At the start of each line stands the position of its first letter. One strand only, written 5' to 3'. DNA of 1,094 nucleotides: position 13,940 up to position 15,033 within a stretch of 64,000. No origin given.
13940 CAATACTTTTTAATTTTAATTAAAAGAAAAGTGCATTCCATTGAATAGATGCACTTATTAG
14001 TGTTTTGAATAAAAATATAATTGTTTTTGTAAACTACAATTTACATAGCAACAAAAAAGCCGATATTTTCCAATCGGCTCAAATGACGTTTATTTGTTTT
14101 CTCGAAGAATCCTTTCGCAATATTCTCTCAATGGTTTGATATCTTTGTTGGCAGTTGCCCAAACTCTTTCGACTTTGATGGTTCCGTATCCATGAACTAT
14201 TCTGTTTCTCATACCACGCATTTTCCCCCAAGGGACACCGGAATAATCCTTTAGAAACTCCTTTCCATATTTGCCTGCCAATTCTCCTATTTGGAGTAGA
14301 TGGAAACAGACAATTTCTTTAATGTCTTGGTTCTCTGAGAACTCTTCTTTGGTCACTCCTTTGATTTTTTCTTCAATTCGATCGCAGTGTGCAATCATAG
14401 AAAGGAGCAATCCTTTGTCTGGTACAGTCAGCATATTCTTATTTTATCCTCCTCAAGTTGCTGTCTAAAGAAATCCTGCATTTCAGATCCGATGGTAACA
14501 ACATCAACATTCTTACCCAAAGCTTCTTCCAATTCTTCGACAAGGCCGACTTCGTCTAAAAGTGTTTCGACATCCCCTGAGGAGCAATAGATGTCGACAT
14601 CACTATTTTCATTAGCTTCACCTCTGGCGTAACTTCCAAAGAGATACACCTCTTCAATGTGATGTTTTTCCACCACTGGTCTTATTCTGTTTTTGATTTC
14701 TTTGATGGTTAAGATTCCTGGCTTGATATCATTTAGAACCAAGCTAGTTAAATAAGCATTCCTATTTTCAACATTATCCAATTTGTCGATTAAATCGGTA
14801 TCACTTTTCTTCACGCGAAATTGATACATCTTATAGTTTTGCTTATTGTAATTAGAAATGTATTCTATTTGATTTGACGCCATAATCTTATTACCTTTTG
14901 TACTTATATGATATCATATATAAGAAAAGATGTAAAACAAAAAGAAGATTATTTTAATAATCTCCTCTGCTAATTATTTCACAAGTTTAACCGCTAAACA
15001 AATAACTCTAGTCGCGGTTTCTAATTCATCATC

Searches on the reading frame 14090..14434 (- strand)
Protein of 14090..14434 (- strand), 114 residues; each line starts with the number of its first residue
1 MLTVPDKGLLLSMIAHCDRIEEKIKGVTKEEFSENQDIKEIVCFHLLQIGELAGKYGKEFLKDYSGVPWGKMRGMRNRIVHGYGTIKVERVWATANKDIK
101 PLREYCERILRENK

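Call 93: search_protein_families(library=pfam, proteins=[window:14090-14434:-], max_evalue=0.001)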
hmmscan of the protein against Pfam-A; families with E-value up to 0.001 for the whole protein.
window:14090-14434:- (114 aa): 1 family
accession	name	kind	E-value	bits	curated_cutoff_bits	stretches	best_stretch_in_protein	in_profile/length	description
PF01934.22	HepT-like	-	1.3e-22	80.1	23.5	1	14-109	2-120/120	Ribonuclease HepT-like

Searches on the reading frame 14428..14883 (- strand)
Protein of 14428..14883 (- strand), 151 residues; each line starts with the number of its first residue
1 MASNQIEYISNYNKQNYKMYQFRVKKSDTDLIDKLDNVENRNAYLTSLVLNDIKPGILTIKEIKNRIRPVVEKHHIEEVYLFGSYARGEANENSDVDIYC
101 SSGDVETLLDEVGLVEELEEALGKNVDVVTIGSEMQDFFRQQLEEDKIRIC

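Call 93: search_protein_families(library=pfam, proteins=[window:14428-14883:-], max_evalue=0.001)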
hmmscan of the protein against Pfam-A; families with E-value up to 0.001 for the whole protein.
window:14428-14883:- (151 aa): 3 families
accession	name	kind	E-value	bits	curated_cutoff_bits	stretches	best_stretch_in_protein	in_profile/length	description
PF18765.7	Polbeta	-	1.2e-15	57.9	26.9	1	66-147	2-84/93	Polymerase beta, Nucleotidyltransferase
PF01909.29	NTP_transf_2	-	1.7e-15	57.6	21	1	67-149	4-92/93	Nucleotidyltransferase domain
PF22600.2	MTPAP-like_central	-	0.00029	21.4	27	0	58-106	24-68/139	Poly(A) RNA polymerase, mitochondrial-like, central palm domain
